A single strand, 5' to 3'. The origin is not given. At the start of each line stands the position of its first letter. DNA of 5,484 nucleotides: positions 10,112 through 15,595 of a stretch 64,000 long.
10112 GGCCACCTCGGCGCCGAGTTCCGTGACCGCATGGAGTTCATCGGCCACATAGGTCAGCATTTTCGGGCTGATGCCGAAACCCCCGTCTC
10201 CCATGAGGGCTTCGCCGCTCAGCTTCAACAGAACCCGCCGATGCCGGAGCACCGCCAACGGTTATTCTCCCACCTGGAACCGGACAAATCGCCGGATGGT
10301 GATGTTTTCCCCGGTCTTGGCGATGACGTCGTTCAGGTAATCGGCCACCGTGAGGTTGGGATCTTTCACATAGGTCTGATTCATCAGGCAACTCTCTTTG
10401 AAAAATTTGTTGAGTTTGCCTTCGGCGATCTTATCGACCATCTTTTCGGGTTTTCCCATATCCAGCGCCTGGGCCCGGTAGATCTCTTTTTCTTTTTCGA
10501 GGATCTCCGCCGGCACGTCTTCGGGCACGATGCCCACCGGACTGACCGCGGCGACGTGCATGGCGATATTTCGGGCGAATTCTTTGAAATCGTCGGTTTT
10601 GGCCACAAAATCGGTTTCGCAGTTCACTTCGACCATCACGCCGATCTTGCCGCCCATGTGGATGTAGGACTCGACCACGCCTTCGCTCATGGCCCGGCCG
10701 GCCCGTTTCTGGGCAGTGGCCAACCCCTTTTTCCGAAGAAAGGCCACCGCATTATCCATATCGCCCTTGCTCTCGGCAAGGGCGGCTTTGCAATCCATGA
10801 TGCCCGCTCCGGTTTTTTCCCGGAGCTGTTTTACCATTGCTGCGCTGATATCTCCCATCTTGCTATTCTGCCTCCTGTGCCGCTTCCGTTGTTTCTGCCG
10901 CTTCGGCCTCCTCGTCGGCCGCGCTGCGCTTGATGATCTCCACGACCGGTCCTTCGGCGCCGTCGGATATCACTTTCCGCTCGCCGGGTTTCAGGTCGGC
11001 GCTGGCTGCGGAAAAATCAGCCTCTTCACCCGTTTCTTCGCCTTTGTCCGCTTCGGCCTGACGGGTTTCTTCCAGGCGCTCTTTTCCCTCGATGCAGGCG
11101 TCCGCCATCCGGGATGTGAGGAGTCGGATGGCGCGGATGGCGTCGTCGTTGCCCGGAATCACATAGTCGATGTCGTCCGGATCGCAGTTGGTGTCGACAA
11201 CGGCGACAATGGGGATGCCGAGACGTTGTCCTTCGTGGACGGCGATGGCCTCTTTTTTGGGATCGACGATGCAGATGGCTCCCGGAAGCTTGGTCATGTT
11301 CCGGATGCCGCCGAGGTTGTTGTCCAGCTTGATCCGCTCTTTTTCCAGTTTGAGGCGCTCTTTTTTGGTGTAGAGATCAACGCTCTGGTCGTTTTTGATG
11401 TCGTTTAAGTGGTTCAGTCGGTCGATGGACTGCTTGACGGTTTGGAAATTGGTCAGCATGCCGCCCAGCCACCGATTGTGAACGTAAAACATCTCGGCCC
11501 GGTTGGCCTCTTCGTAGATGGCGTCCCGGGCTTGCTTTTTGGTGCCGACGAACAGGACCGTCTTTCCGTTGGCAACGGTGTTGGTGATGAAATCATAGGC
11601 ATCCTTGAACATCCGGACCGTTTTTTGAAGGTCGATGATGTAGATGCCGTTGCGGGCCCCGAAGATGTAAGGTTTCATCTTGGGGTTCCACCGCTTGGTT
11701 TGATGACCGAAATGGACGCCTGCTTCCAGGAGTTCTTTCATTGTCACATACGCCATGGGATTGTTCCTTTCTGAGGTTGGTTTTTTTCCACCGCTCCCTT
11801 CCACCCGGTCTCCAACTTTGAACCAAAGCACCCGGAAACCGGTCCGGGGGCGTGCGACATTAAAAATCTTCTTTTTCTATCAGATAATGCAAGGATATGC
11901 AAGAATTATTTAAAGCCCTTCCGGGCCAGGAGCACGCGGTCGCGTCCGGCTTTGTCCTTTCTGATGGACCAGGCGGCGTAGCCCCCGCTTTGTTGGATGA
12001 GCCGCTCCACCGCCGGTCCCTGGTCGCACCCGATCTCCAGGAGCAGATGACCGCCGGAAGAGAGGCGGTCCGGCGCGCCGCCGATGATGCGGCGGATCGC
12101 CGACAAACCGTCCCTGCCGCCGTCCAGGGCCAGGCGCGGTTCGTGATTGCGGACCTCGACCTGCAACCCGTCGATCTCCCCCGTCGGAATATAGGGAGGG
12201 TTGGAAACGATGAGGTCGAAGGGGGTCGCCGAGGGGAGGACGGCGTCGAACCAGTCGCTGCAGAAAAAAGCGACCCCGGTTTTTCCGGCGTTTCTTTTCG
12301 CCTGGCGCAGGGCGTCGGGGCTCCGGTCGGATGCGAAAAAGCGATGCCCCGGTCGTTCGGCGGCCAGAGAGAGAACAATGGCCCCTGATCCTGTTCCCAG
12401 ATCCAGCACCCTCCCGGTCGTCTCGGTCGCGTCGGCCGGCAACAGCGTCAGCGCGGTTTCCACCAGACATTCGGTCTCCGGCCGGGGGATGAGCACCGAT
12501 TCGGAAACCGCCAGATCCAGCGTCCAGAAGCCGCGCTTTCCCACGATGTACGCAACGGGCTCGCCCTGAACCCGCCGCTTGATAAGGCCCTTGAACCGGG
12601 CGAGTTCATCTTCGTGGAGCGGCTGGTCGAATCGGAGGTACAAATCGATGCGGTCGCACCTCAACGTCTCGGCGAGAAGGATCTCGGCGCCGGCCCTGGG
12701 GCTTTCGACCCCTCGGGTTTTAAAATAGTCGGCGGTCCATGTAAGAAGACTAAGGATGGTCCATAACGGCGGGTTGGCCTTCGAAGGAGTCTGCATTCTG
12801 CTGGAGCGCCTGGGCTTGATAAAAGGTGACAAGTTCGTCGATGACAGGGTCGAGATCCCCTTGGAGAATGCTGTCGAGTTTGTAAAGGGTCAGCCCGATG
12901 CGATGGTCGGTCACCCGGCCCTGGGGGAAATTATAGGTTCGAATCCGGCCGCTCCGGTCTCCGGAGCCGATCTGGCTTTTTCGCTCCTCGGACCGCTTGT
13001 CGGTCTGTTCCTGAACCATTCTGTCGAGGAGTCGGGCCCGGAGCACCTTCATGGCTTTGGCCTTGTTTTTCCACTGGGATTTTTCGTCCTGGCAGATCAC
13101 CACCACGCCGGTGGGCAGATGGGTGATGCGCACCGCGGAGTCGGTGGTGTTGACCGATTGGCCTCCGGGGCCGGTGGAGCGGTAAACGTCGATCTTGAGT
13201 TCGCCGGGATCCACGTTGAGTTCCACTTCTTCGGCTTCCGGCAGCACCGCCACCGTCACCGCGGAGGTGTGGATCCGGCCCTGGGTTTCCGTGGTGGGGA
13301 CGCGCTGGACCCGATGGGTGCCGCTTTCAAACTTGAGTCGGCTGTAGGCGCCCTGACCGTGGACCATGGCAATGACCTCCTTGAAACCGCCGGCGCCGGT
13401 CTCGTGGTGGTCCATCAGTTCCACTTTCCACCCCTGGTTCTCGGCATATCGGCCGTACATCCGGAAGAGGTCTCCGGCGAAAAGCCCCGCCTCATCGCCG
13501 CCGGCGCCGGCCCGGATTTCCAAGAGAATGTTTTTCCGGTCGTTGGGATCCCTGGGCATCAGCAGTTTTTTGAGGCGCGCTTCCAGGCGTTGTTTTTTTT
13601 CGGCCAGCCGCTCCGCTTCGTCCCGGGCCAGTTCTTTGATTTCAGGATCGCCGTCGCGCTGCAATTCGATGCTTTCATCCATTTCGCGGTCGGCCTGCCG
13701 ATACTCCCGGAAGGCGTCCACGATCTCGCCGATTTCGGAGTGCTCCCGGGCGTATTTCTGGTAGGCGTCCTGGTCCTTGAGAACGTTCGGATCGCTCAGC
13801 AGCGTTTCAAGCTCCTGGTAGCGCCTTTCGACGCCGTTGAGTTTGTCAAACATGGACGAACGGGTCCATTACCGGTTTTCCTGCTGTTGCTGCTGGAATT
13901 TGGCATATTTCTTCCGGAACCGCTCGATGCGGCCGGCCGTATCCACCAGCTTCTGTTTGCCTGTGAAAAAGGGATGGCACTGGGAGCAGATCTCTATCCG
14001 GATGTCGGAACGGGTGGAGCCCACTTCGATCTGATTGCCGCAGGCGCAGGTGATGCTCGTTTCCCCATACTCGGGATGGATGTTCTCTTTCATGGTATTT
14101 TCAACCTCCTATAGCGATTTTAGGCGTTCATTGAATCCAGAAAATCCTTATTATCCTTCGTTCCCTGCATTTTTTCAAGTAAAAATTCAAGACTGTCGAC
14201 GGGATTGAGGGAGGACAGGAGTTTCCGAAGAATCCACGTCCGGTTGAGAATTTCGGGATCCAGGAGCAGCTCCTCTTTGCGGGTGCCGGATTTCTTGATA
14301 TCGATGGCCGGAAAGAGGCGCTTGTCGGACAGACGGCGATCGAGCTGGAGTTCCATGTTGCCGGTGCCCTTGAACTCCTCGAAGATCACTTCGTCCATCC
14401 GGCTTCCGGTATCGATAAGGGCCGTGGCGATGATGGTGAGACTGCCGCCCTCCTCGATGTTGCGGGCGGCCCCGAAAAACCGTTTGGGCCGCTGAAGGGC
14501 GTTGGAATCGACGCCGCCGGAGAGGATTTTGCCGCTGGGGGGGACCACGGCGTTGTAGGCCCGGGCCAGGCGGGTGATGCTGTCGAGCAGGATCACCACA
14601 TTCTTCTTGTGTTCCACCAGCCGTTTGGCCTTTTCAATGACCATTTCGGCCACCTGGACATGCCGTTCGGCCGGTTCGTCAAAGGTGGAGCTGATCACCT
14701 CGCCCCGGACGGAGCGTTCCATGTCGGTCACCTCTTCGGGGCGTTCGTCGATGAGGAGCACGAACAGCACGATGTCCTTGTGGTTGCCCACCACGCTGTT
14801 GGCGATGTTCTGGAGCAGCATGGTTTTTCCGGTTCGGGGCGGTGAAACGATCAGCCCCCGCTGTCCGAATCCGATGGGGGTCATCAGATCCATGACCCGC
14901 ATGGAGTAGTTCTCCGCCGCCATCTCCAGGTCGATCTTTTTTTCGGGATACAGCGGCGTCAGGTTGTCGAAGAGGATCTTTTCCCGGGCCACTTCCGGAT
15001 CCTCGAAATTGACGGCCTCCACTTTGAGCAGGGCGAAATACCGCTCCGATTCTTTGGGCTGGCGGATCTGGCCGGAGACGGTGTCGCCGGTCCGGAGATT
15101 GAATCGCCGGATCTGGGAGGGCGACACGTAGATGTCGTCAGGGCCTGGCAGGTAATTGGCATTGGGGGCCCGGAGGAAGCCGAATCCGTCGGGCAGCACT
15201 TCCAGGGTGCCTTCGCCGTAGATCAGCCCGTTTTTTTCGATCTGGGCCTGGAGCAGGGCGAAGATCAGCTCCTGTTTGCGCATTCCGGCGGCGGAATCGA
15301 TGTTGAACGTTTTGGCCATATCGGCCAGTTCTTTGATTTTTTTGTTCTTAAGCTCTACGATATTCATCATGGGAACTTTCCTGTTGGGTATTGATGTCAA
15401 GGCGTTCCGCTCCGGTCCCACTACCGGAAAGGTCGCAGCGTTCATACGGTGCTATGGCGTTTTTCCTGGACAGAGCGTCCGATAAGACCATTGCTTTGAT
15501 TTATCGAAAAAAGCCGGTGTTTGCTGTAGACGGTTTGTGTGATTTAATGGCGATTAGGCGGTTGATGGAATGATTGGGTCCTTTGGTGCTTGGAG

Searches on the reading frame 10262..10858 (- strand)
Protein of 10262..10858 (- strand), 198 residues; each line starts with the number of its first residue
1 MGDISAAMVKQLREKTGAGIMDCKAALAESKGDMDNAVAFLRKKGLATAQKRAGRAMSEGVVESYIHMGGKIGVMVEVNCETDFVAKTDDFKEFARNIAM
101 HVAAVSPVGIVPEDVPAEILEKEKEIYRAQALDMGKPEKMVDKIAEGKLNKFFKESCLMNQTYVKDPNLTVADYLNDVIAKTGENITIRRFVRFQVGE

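Call 75: search_protein_families(library=pfam, proteins=[window:10262-10858:-], max_evalue=0.0001)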
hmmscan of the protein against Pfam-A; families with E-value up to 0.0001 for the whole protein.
window:10262-10858:- (198 aa): 1 family
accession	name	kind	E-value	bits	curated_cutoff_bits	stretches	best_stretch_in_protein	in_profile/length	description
PF00889.24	EF_TS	-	3.5e-43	148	27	2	93-198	105-204/204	Elongation factor TS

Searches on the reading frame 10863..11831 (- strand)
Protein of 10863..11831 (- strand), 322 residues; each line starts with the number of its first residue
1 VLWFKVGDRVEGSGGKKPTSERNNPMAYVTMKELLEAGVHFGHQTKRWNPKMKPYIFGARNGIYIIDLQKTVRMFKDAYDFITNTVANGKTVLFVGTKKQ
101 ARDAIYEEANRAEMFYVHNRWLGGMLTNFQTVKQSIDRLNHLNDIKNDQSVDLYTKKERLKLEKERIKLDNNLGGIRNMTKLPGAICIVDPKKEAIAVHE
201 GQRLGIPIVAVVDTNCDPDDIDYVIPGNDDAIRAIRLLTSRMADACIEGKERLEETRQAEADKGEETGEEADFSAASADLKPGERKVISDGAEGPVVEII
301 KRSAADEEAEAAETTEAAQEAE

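Call 48: search_protein_families(library=pfam, proteins=[window:10863-11831:-], max_evalue=0.0001)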
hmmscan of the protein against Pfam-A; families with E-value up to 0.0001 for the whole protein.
window:10863-11831:- (322 aa): 1 family
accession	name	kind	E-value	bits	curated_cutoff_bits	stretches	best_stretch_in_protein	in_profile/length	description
PF00318.25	Ribosomal_S2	-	3.7e-100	334.1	26.1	1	34-249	1-216/216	Ribosomal protein S2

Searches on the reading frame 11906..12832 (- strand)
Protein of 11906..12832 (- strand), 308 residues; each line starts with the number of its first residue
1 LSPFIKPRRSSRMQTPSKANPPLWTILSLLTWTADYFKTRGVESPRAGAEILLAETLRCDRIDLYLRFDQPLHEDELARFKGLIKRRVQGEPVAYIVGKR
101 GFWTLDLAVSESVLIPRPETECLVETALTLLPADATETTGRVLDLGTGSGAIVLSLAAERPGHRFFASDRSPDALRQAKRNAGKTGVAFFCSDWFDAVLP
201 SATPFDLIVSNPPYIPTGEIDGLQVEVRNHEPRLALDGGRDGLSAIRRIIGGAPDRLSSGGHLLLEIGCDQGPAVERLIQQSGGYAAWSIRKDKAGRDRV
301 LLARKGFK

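Call 48: search_protein_families(library=pfam, proteins=[window:11906-12832:-], max_evalue=0.0001)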
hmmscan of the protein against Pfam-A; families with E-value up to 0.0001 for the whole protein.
window:11906-12832:- (308 aa): 8 families
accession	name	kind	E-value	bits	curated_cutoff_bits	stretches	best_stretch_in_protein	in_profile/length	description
PF17827.6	PrmC_N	-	6.6e-22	78.3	23.4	1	29-98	2-71/71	PrmC N-terminal domain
PF05175.20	MTS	-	1.4e-13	51.2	23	1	135-215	28-109/170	Methyltransferase small domain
PF13847.12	Methyltransf_31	-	5.9e-10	39.5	27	1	141-211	6-81/145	Methyltransferase domain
PF13649.12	Methyltransf_25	-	7.9e-10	39.7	27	1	142-211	1-71/97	Methyltransferase domain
PF08242.18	Methyltransf_12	-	8.3e-08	33.3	30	1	143-211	1-72/98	Methyltransferase domain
PF13489.12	Methyltransf_23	-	1.9e-06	28.1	27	0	134-211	18-88/164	Methyltransferase domain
PF08241.18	Methyltransf_11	-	5.1e-06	27.5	21.2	1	143-211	1-67/95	Methyltransferase domain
PF06325.19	PrmA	-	2.8e-05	24.2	22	1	136-211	159-233/296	Ribosomal protein L11 methyltransferase (PrmA)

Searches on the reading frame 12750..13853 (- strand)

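Call 48: search_protein_families(library=pfam, proteins=[window:12750-13853:-], max_evalue=0.0001)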
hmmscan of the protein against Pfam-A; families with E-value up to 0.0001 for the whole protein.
window:12750-13853:- (367 aa): 2 families
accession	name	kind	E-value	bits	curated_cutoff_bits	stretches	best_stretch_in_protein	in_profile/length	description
PF03462.23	PCRF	-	1.2e-76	257.3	24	1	9-201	2-194/194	PCRF domain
PF00472.26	RF-1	-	8.8e-42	142.2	35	1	208-318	1-116/116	RF-1 domain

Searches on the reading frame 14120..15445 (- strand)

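Call 48: search_protein_families(library=pfam, proteins=[window:14120-15445:-], max_evalue=0.0001)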
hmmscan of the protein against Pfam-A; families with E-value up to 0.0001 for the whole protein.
window:14120-15445:- (441 aa): 3 families
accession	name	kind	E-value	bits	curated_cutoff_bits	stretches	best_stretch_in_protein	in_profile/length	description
PF07497.18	Rho_RNA_bind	-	3.5e-35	120.1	27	1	78-151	2-73/73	Rho termination factor, RNA-binding domain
PF00006.31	ATP-synt_ab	-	5.9e-25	88.6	29.5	1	182-386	2-211/213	ATP synthase alpha/beta family, nucleotide-binding domain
PF07498.18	Rho_N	-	1.9e-15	56.9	24.9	1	31-73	1-43/43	Rho termination factor, N-terminal domain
